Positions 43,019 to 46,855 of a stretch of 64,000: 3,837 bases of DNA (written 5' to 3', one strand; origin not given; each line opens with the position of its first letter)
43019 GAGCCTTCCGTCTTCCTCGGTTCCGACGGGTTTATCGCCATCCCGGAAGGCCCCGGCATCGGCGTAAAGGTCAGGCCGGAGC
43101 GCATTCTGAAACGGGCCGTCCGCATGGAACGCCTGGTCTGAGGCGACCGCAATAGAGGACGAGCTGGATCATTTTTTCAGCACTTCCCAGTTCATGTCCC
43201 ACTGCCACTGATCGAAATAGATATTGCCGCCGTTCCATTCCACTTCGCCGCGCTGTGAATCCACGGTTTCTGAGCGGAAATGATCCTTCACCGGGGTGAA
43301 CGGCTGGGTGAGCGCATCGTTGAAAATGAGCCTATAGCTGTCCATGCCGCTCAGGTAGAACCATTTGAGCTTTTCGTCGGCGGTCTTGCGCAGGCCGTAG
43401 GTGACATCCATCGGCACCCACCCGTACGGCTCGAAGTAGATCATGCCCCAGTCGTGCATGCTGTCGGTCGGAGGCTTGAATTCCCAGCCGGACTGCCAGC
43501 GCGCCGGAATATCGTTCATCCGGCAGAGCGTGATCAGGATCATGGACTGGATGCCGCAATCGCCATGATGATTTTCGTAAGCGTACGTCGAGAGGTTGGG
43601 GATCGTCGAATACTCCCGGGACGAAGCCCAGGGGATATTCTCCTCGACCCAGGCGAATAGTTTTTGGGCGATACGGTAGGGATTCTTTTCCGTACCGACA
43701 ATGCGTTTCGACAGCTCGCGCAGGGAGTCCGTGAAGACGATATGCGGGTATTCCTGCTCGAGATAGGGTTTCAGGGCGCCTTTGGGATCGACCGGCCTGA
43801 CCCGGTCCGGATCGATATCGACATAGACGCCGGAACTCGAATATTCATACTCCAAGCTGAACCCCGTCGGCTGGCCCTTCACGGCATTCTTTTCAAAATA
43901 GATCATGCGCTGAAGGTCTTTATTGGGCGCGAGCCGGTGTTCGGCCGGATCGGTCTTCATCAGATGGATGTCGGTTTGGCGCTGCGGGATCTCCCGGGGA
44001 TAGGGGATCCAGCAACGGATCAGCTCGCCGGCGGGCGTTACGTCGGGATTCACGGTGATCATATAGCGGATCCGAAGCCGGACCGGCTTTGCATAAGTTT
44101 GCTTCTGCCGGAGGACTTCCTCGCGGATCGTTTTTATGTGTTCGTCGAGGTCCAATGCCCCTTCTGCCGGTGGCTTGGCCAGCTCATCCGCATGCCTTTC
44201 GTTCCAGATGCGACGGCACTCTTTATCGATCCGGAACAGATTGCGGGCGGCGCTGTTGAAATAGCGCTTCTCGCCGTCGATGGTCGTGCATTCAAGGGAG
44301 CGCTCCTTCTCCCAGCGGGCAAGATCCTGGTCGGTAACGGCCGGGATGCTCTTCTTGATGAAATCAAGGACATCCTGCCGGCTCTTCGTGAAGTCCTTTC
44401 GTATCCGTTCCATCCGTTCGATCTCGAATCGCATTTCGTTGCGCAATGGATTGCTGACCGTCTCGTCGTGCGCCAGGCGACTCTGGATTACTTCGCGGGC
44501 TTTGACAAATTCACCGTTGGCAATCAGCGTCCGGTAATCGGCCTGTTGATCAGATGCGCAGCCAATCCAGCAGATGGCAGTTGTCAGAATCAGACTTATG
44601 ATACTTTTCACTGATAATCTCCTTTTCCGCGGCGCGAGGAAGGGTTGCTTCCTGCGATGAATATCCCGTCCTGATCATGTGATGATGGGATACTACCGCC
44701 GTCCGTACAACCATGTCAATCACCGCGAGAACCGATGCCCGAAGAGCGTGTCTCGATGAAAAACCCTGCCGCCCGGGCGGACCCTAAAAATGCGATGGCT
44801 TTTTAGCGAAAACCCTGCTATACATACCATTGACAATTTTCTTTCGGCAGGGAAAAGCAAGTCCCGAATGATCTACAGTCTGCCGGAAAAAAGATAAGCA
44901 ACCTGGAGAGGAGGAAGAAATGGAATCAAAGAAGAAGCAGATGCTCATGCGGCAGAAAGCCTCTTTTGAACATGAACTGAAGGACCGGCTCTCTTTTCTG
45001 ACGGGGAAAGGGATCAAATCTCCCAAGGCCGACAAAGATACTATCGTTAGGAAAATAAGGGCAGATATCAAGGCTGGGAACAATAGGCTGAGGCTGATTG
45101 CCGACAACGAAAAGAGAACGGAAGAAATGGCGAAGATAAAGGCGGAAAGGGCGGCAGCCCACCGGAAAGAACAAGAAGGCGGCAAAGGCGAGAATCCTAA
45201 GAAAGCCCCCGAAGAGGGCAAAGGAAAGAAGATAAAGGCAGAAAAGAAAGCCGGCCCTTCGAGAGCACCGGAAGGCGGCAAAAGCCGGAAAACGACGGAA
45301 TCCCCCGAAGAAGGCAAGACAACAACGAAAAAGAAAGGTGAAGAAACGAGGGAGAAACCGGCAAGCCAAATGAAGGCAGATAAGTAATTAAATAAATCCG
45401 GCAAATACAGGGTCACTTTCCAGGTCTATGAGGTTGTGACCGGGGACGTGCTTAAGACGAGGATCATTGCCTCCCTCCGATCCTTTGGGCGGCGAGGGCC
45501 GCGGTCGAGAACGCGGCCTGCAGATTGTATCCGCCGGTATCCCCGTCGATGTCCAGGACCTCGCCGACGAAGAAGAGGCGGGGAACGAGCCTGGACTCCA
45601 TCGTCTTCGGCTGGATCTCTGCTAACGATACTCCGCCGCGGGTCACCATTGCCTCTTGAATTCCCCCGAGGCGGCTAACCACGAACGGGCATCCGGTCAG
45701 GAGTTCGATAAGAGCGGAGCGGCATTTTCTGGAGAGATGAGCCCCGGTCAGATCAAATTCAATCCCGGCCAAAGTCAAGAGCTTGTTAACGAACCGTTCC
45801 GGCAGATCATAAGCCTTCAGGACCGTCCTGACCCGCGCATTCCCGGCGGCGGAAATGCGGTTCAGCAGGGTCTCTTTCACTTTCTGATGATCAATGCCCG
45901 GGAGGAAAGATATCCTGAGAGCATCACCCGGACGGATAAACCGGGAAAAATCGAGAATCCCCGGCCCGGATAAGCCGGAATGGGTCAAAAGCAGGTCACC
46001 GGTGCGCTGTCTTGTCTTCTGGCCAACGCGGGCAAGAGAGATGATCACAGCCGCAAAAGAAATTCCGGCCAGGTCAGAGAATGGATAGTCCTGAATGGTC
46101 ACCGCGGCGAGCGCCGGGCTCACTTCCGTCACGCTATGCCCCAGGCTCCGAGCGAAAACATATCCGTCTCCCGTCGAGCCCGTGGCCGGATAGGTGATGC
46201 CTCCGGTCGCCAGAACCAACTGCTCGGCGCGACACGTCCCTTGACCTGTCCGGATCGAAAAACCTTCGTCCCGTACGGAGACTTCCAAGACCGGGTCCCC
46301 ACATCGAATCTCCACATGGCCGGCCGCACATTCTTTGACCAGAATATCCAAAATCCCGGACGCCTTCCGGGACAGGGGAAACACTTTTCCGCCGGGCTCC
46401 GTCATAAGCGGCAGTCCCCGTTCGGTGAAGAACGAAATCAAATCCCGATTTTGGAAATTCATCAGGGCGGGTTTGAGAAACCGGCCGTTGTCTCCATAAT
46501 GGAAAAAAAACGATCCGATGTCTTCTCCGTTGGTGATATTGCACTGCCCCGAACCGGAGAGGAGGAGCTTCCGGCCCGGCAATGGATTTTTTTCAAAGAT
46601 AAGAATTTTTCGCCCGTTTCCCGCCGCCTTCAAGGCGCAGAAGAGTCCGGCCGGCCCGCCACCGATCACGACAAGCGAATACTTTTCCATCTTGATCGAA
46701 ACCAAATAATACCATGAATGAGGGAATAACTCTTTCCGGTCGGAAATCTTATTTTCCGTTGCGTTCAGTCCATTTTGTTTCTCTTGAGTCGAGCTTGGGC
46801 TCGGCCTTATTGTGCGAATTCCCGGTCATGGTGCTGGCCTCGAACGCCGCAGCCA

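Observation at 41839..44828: Two copies of a ~55 bp conserved intergenic element with a 12 bp perfect palindrome, upstream of unrelated genes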

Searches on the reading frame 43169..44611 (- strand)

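Call 14: search_protein_families(library=pfam, proteins=[window:43169-44611:-], max_evalue=0.01)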
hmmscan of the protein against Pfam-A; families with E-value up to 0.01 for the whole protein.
window:43169-44611:- (480 aa): 1 family
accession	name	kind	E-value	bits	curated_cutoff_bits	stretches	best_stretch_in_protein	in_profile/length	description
PF01841.26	Transglut_core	-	1.5e-18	67.5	23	1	299-402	2-107/108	Transglutaminase-like superfamily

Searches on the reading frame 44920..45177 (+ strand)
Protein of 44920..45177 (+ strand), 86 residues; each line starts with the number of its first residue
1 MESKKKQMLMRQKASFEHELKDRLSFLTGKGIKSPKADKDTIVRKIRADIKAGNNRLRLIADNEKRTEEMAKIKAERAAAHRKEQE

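Call 58: search_protein_representatives(protein=window:44920-45177:+)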
Query: 86 residues. Proteins with E-value up to 0.001 (for the whole library): 118; up to 1e-10: 40; up to 1e-30: 2. The best 118 are listed.
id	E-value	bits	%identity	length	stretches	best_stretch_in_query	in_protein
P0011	1.4e-32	126.7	64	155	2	1-86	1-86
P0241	2.4e-31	122.8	81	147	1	4-86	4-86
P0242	6.5e-28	111.9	71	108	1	3-84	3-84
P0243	5.3e-27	109.0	70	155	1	4-86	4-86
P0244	2.7e-25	103.6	64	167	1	1-86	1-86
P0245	1.6e-23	98.0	64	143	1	3-86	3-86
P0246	1.5e-22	95.0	64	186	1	3-85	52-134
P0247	8.1e-20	86.3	59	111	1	1-82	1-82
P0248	1.2e-19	85.8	61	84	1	3-72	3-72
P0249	3.8e-19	84.2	57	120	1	1-83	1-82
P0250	1.1e-18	82.6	60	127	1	2-86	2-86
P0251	1.4e-18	82.4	56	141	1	3-86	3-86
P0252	2.2e-18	81.8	58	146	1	1-80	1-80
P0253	3.1e-18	81.3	56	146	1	4-78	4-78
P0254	3.3e-18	81.2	55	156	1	1-85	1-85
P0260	4.5e-17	77.6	52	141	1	2-86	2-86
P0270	3.2e-13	65.4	49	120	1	1-84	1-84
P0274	1.4e-12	63.4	47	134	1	3-85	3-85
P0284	1.6e-10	56.8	43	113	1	1-84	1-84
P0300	3.0e-08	49.6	39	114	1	2-85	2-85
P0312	4.2e-07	46.0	35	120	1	2-84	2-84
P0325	1.2e-05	41.4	34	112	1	2-83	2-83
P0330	1.9e-05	40.8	33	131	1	1-83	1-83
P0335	3.1e-05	40.1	32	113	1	3-83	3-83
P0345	8.4e-05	38.7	35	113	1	2-84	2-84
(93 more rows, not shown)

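Call 59: find_encoding_contigs(protein=P0284, flank=2000, max_places=3)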
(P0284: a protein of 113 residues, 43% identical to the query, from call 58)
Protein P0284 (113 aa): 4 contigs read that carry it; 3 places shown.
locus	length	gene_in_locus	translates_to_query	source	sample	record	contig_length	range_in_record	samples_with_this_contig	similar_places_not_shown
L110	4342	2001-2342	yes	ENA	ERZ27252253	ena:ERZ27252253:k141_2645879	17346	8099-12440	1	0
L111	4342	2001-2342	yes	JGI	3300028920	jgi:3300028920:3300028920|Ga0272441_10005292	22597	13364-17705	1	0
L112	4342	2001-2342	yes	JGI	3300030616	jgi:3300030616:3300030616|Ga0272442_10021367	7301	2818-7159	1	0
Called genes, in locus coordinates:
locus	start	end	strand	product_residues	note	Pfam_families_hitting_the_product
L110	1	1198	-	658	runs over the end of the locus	PF06808:DctM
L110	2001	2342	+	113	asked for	-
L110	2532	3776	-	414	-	PF09903:DUF2130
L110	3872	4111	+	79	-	-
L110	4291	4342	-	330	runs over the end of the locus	PF00478:IMPDH (faint), PF03060:NMO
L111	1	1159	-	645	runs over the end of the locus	PF06808:DctM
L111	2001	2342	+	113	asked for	-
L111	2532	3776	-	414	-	PF09903:DUF2130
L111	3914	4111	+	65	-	-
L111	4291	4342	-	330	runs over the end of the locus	PF00478:IMPDH (faint), PF03060:NMO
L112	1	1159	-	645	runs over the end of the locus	PF06808:DctM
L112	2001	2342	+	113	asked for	-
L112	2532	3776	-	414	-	PF09903:DUF2130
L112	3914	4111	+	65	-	-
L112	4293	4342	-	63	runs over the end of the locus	?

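Call 62: find_encoding_contigs(protein=P0270, flank=1500, max_places=2)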
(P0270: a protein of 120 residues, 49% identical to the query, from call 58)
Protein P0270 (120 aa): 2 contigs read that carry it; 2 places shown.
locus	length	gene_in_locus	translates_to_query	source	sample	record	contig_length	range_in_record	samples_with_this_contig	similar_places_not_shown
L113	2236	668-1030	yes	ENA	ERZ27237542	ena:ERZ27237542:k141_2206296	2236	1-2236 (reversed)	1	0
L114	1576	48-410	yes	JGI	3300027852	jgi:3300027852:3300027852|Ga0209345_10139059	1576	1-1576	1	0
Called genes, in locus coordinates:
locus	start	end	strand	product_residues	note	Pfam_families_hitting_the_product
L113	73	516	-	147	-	PF00472:RF-1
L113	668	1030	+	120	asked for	-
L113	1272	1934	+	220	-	PF01871:AMMECR1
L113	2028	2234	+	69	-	?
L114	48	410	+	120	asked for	-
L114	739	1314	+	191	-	PF01871:AMMECR1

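Call 63: find_encoding_contigs(protein=P0300, flank=1500, max_places=2)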
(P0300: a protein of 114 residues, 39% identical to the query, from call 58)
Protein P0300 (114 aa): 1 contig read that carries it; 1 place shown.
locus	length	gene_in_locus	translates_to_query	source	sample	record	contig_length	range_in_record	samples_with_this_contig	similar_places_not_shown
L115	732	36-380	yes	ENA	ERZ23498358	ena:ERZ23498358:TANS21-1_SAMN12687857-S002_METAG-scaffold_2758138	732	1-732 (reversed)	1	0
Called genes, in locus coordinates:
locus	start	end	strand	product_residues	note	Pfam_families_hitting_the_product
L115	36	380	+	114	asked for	-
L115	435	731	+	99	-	?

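Call 64: find_encoding_contigs(protein=P0330, flank=1500, max_places=2)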
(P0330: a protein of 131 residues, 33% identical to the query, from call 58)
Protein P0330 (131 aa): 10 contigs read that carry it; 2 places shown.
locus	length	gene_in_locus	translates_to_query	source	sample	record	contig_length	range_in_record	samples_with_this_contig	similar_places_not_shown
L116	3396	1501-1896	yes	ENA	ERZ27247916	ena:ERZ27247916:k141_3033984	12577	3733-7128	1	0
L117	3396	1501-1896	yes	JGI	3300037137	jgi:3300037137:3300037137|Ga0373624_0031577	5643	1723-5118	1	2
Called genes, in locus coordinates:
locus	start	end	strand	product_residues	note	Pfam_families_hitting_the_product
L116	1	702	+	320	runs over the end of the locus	PF00730:HhH-GPD, PF00633:HHH, PF00293:NUDIX, PF14815:NUDIX_4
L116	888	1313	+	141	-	PF13279:4HBT_2, PF03061:4HBT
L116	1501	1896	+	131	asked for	-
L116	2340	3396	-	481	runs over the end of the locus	-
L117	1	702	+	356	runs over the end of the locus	PF00730:HhH-GPD, PF00633:HHH (weak), PF00293:NUDIX, PF14815:NUDIX_4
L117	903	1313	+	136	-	PF13279:4HBT_2, PF03061:4HBT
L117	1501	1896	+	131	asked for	-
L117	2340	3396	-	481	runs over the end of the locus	-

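Call 67: search_protein_families(library=pfam, proteins=[P0254, P0260, P0270, P0284, P0300, P0312, P0325, P0330, P0335, P0345], max_evalue=0.1)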
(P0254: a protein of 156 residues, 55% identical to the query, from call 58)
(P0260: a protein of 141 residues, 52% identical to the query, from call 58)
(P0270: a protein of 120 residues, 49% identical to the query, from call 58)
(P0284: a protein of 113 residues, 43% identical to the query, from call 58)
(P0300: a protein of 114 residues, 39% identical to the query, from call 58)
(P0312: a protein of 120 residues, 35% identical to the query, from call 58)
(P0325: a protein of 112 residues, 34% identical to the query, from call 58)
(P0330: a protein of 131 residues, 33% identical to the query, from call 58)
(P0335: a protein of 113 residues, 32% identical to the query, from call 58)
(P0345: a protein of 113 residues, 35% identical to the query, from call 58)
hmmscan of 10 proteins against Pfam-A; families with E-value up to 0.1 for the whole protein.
P0254 (156 aa): 0 families

P0260 (141 aa): 0 families

P0270 (120 aa): 0 families

P0284 (113 aa): 0 families

P0300 (114 aa): 0 families

P0312 (120 aa): 0 families

P0325 (112 aa): 1 family
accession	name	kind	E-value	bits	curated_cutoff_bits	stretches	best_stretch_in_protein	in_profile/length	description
PF08351.18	TmcA_N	-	0.089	13.1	22.7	0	46-110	7-74/178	tRNA(Met) cytidine acetyltransferase TmcA, N-terminal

P0330 (131 aa): 0 families

P0335 (113 aa): 0 families

P0345 (113 aa): 0 families

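Call 68: find_encoding_contigs(protein=P0254, flank=1500, max_places=2)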
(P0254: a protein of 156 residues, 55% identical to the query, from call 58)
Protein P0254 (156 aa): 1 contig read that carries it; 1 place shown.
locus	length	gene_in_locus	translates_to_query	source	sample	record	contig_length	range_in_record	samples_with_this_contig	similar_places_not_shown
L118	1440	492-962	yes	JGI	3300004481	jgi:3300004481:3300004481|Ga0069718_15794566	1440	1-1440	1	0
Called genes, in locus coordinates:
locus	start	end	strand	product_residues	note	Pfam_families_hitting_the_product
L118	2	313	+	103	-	?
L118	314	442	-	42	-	-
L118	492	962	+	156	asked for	-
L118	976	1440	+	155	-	?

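Call 69: find_encoding_contigs(protein=P0260, flank=1500, max_places=2)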
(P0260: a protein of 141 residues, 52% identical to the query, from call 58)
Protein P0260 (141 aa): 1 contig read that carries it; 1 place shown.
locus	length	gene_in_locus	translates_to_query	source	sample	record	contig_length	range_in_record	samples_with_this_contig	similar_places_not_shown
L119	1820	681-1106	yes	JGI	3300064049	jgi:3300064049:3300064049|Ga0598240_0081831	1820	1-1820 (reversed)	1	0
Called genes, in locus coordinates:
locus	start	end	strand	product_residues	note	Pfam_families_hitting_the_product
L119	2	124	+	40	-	?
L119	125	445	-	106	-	-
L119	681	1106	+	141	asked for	-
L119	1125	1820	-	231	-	?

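Call 70: find_encoding_contigs(protein=P0274, flank=1500, max_places=2)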
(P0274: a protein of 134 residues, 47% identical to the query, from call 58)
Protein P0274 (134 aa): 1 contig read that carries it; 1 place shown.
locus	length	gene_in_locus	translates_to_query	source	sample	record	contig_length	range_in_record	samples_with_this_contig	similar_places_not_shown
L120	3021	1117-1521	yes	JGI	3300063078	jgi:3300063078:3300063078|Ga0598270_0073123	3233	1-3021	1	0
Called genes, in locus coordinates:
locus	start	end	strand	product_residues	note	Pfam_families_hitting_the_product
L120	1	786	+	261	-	?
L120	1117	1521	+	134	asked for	-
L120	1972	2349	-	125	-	PF01850:PIN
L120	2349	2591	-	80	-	PF02604:PhdYeFM_antitox (weak)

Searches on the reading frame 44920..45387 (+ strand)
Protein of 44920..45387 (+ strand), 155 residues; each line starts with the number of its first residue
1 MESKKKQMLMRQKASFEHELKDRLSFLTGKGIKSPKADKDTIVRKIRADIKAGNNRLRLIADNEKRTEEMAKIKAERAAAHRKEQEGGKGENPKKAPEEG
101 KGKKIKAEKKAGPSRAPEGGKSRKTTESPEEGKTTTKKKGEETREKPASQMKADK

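Call 14: search_protein_families(library=pfam, proteins=[window:44920-45387:+], max_evalue=0.01)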
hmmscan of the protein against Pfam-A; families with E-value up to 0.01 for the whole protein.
window:44920-45387:+ (155 aa): 0 families

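Call 20: find_homologous_proteins(query=window:44920-45387:+)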
Query window:44920-45387:+ (155 aa): 536 proteins with E <= 0.001 among 649 candidates; the best 120 are listed.
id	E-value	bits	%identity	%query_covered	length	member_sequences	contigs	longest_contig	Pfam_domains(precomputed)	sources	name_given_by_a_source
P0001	2.4e-85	302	100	100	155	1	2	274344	-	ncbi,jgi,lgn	jgi:hypothetical protein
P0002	2.5e-73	263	75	83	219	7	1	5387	-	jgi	-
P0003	5.3e-73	262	54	97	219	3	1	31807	-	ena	-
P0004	9.1e-72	258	53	97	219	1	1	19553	-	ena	-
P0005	6.5e-68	245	81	100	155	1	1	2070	-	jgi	jgi:hypothetical protein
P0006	2.7e-65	237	79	100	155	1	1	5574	-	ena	-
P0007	2.9e-65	237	79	100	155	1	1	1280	-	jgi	-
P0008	3.3e-65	236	79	100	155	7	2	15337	-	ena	-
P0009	1.8e-64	234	79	100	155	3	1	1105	-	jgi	jgi:hypothetical protein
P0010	2.2e-64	234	77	100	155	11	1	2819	-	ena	-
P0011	3.4e-64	233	80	100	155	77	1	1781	-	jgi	jgi:hypothetical protein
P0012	5.2e-64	233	79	100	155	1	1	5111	-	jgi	jgi:hypothetical protein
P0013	9.6e-64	232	78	100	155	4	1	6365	-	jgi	jgi:hypothetical protein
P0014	9.9e-64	232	63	97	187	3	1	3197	-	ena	-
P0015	2.2e-63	231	78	100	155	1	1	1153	-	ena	-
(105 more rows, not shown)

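Call 22: find_related_loci(query=A2, collection=metagenome_contigs, flank=3000)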
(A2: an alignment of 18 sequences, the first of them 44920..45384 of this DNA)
Query A2 (155 aa) in metagenome_contigs; peptide patterns used: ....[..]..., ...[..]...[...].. (x = any residue, [..] = any of these).
600 stretches matched a pattern (row limit reached: there are more); 144 encode a relative of the query (tblastn E <= 1e-3); the best 80 are kept; 80 distinct loci.
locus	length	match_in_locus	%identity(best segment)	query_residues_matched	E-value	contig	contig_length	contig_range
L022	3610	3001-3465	80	1-155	1e-74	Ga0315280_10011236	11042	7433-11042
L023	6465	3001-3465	83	1-155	6e-74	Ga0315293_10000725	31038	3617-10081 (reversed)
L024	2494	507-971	77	1-155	1e-72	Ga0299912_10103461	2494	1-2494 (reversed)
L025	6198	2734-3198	83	1-155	2e-71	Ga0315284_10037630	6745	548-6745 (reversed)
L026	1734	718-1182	81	1-155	2e-74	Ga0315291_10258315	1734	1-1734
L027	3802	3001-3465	81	1-155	2e-71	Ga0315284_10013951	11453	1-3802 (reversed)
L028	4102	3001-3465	83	1-155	9e-71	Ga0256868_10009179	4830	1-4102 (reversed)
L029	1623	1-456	76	4-155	7e-74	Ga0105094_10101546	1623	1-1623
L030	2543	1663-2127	76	1-155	2e-71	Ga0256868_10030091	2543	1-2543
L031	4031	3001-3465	75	1-155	4e-70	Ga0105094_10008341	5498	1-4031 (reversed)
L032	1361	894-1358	76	1-155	2e-74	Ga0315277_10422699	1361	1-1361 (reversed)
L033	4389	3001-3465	76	1-155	8e-70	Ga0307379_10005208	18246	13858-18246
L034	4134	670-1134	85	1-155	6e-70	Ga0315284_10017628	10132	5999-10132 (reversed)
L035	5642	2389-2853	83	1-155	1e-69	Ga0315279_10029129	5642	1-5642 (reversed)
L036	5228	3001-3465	79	1-155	3e-69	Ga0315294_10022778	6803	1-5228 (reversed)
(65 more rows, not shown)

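Call 40: search_protein_families(library=ncbifam, proteins=[window:44920-45387:+], max_evalue=1)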
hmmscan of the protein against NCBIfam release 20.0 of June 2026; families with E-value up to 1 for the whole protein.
window:44920-45387:+ (155 aa): 0 families

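Call 48: predict_structure(alignment_id=A5)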
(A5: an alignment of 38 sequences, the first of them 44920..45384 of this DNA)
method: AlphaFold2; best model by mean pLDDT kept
length: 155 residues; sequences in the alignment: 38
mean_pLDDT: 62.6   pTM: 0.30
mean pLDDT of the five models: 62.6, 61.4, 60.9, 58.9, 58.3
residues with pLDDT >= 90: 0; 70-90: 67; 50-70: 29; < 50: 59
segments of 3 or more residues with pLDDT < 50: 95-104, 106-108, 110-113, 118-155
pLDDT, mean of each block of 10 residues (from residue 1): 77 85 73 65 83 85 83 81 57 46 44 43 43 42 42 41
secondary structure, 60 per line:
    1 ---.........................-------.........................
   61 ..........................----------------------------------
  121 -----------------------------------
elements in order: H4-28 H36-86

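Call 54: fold_search(model_id=the predicted structure, library=pdb)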
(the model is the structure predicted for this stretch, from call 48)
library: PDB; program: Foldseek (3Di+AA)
matches with E <= 10: 8; with E <= 0.001: 0
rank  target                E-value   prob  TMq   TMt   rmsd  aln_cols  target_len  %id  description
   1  3q7g_A                3.1e+00  0.18  0.33  0.26   4.0        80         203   20  Crystal Structure of E2 domain of Human Amyloid Precursor-Like Protein 1 in complex with SOS (sucrose octasulfate) (released 2011-06-22)
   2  1u5e_B                4.6e+00  0.13  0.21  0.19   2.9        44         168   25  Crystal Structure of a N-terminal Fragment of SKAP-Hom Containing Both the Helical Dimerization Domain and the PH Doma (released 2005-07-26)
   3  3puq_C                4.6e+00  0.09  0.19  0.08   5.1        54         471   15  CEKDM7A from C.Elegans, complex with alpha-KG (released 2011-01-26)
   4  3j2v_D                5.7e+00  0.15  0.20  0.22   1.7        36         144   25  CryoEM structure of HBV core (released 2013-10-02)
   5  2gts                  7.7e+00  0.10  0.27  0.48   3.4        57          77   16  Structure of Protein of Unknown Function HP0062 from Helicobacter pylori (released 2006-05-30)
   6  7qij_PB               8.3e+00  0.06  0.23  0.46  10.1        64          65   16  Complex of the Yersinia enterocolitica Type III secretion export gate YscV with substrate:chaperone complex YscX:YscY (released 2022-06-01)
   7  3pur_C                9.7e+00  0.04  0.14  0.06   6.4        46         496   26  CEKDM7A from C.Elegans, complex with D-2-HG (released 2011-01-26)
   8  3nyj                  9.7e+00  0.03  0.19  0.17   6.9        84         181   19  Crystal Structure Analysis of APP E2 domain (released 2011-06-01)

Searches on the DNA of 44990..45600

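Call 88: search_rna_families(source=window, start=44990, end=45600, threshold=evalue, max_evalue=1)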
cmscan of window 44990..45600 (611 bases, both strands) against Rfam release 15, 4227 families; matches with E-value up to 1: 0.
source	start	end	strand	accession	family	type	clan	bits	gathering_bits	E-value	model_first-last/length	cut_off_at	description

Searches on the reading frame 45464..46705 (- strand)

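Call 14: search_protein_families(library=pfam, proteins=[window:45464-46705:-], max_evalue=0.01)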
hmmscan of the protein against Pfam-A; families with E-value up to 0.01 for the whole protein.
window:45464-46705:- (413 aa): 9 families
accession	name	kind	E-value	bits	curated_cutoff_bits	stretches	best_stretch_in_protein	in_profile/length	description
PF03486.20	HI0933_like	-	2e-82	276.7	50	1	10-407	2-243/244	HI0933-like protein Rossmann domain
PF22780.1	HI0933_like_1st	-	2.8e-27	96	27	1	197-354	2-165/165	HI0933-like protein barrel and H2TH domain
PF13738.12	Pyr_redox_3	-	6e-12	45.9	30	2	58-175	27-140/305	Pyridine nucleotide-disulphide oxidoreductase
PF01266.30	DAO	-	1.6e-09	38.2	27.9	1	11-44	2-35/353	FAD dependent oxidoreductase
PF07992.20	Pyr_redox_2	-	1.7e-08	34.6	26.1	1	9-171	1-111/291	Pyridine nucleotide-disulphide oxidoreductase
PF00890.30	FAD_binding_2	-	1.2e-07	31.7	20.4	1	11-53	2-44/414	FAD binding domain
PF13450.12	NAD_binding_8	-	8.4e-06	26.4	21.9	1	13-44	1-32/68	NAD(P)-binding Rossmann-like domain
PF12831.13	FAD_oxidored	-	1.5e-05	25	27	1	11-44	2-35/416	FAD dependent oxidoreductase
PF01134.28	GIDA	-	0.00026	20.6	22.1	0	11-39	2-30/391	Glucose inhibited division protein A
